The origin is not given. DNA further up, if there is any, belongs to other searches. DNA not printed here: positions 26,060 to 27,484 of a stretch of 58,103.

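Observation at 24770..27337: Wzy-type polymerase domain fused to a GT52 (sialyltransferase-family)-like domain, next to a complete nonulosonate pathway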

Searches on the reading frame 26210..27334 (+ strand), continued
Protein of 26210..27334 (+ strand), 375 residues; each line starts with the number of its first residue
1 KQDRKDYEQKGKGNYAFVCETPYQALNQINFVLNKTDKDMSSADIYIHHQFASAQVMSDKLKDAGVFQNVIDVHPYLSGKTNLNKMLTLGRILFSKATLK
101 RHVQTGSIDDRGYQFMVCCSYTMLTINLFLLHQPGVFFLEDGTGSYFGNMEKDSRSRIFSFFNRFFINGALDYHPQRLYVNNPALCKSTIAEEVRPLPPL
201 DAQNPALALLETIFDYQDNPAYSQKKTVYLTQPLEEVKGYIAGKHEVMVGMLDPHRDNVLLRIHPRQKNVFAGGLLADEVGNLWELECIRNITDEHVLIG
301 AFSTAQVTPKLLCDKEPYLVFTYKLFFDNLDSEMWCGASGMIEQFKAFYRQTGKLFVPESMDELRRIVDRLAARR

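Call 46: search_solved_structures(query=P0012, max_evalue=10, show_alignments=2)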
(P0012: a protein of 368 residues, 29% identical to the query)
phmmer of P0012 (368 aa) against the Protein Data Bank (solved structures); distinct sequences matched with E-value up to 10: 2.
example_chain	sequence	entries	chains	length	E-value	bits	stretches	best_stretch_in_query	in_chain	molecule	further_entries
7mcc_A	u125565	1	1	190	0.085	15.1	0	38-77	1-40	AI-designed TIM-barrel F2C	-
7mcd_A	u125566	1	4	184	0.1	14.8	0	34-79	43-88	AI-designed TIM-barrel F15C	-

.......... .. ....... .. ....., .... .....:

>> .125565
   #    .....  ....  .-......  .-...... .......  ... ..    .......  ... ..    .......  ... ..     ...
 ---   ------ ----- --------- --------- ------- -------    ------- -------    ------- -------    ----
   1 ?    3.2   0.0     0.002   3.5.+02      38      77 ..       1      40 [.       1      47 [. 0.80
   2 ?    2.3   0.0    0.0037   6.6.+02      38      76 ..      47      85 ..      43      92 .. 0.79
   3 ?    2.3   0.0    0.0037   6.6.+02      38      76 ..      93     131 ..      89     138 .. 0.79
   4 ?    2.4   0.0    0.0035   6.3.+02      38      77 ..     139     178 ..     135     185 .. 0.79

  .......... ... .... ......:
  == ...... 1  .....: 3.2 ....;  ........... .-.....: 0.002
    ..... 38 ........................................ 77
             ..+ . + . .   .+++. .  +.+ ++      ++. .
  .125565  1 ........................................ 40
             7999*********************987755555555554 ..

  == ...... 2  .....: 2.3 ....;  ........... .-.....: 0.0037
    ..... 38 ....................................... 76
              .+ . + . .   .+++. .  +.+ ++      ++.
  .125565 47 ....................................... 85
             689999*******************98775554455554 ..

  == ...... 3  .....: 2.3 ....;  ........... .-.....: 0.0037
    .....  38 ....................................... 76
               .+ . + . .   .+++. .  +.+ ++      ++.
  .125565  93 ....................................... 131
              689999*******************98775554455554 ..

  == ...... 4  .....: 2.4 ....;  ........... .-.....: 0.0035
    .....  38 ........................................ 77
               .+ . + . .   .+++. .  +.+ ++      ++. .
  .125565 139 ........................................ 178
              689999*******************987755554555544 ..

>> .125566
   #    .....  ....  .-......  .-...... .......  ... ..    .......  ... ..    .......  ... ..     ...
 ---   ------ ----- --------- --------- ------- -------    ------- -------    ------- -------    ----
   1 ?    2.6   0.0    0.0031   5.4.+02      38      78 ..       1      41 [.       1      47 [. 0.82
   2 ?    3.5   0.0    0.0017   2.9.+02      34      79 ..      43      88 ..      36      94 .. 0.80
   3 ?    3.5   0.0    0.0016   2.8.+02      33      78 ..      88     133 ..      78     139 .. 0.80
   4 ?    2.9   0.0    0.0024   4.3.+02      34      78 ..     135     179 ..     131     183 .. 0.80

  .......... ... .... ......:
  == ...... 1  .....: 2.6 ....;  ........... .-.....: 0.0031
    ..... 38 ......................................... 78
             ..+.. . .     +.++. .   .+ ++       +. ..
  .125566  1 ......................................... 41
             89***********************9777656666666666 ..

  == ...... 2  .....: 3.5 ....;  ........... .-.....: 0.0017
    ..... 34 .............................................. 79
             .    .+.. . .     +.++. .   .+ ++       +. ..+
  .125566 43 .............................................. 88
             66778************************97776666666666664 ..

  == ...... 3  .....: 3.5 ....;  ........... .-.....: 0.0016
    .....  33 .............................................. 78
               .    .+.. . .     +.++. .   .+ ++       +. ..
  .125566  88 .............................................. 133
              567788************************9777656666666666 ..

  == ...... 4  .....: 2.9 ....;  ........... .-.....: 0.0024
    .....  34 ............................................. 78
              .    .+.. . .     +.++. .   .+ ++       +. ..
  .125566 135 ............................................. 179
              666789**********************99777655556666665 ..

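Call 51: search_protein_families(library=pfam, proteins=[L003:8856-9947:+, L005:8140-10008:+, L005:6333-8165:+], max_evalue=0.01)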
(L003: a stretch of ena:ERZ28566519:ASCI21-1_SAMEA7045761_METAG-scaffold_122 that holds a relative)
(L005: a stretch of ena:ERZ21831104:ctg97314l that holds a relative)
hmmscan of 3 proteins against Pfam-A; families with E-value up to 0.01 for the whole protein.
L003:8856-9947:+ (364 aa): 0 families

L005:8140-10008:+ (623 aa): 0 families

L005:6333-8165:+ (611 aa): 0 families

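Call 67: search_protein_families(library=pfam, proteins=[P0008, P0009, P0010, P0011, P0012, P0013, P0014, P0002, P0005, P0007], max_evalue=1)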
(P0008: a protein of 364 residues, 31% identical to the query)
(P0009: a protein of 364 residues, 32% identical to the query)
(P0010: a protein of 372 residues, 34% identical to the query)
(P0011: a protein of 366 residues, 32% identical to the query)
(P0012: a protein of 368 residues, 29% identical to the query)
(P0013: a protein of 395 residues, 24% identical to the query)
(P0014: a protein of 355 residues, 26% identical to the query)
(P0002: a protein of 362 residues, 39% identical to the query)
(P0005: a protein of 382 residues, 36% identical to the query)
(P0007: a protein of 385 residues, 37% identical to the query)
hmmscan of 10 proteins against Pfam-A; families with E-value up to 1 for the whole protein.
P0008 (364 aa): 0 families

P0009 (364 aa): 2 families
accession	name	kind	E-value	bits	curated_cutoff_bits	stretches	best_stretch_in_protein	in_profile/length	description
PF00386.27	C1q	-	0.028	15.1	23.7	1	123-191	15-77/127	C1q domain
PF17351.7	DUF5380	-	0.043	14.1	29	1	54-111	4-58/85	Family of unknown function (DUF5380)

P0010 (372 aa): 2 families
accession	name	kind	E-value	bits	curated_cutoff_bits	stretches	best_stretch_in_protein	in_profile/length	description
PF07388.17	A-2_8-polyST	-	0.0043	17.1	23.3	1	119-263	110-251/316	Alpha-2,8-polysialyltransferase (POLYST)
PF15575.11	Imm49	-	0.13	12.2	30.1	1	305-349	135-180/217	Immunity protein 49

P0011 (366 aa): 1 family
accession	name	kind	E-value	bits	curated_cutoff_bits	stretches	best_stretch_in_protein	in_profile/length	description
PF18008.6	Bac_RepA_C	-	0.18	12.7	25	1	84-114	61-91/95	Replication initiator protein A C-terminal domain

P0012 (368 aa): 2 families
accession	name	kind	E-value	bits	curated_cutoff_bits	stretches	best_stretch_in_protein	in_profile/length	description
PF07388.17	A-2_8-polyST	-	7.7e-07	29.4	23.3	1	12-298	3-285/316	Alpha-2,8-polysialyltransferase (POLYST)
PF12682.12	Flavodoxin_4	-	0.13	12.2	24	1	91-128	57-94/155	Flavodoxin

P0013 (395 aa): 1 family
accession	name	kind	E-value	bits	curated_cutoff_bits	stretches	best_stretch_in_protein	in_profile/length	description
PF00455.28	DeoRC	-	0.24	11.8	31.8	1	309-349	13-53/160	DeoR C terminal sensor domain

P0014 (355 aa): 1 family
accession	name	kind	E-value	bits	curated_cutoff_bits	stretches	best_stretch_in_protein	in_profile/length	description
PF00455.28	DeoRC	-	0.14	12.6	31.8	0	271-303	20-52/160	DeoR C terminal sensor domain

P0002 (362 aa): 2 families
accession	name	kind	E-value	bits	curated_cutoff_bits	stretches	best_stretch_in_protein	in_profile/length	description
PF07388.17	A-2_8-polyST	-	5.1e-07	30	23.3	1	3-260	2-257/316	Alpha-2,8-polysialyltransferase (POLYST)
PF24049.1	YOMG_N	-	0.007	16.8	27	1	190-260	3-70/89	YOMG N-terminal domain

P0005 (382 aa): 3 families
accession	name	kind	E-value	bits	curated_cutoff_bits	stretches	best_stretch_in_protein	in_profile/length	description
PF07388.17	A-2_8-polyST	-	5e-07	30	23.3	1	20-324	3-310/316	Alpha-2,8-polysialyltransferase (POLYST)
PF15947.10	DUF4755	-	0.05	14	27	1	39-80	52-94/129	Domain of unknown function (DUF4755)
PF12673.12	SipL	-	0.19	12.4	23.6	1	82-114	25-51/78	SipL, SPOCS domain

P0007 (385 aa): 1 family
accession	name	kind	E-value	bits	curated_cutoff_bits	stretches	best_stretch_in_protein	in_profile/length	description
PF13528.12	Glyco_trans_1_3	-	0.17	11.4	25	1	42-93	192-245/322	Glycosyl transferase family 1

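Call 72: find_homologous_proteins(query=A1, max_evalue=0.00001)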
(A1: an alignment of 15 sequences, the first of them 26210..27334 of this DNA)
Query A1 (15 sequences) (375 aa, profile of the alignment): 13 proteins with E <= 0.00001 among 8000 candidates.
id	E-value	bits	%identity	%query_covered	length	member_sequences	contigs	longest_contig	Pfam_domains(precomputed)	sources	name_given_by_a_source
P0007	3.0e-157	542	37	94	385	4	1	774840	-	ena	-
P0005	2.3e-156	539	36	99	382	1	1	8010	-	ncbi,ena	-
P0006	1.7e-153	529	36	96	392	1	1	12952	-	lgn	-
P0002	6.2e-142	491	39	95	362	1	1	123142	-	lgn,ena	-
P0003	2.5e-137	476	39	94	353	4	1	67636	-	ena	-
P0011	1.6e-134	467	32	94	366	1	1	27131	-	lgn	-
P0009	1.5e-133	464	32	93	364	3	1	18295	-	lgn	-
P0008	1.9e-133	463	31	93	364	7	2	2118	-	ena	-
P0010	2.9e-131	456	34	99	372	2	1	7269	-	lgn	-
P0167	3.2e-130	453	53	99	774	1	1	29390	PF04932.21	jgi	jgi:O-antigen ligase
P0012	2.8e-121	423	29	96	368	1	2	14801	PF07388.18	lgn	-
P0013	1.3e-97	345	24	93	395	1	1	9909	-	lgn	-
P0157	8.9e-77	277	23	93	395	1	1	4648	-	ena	-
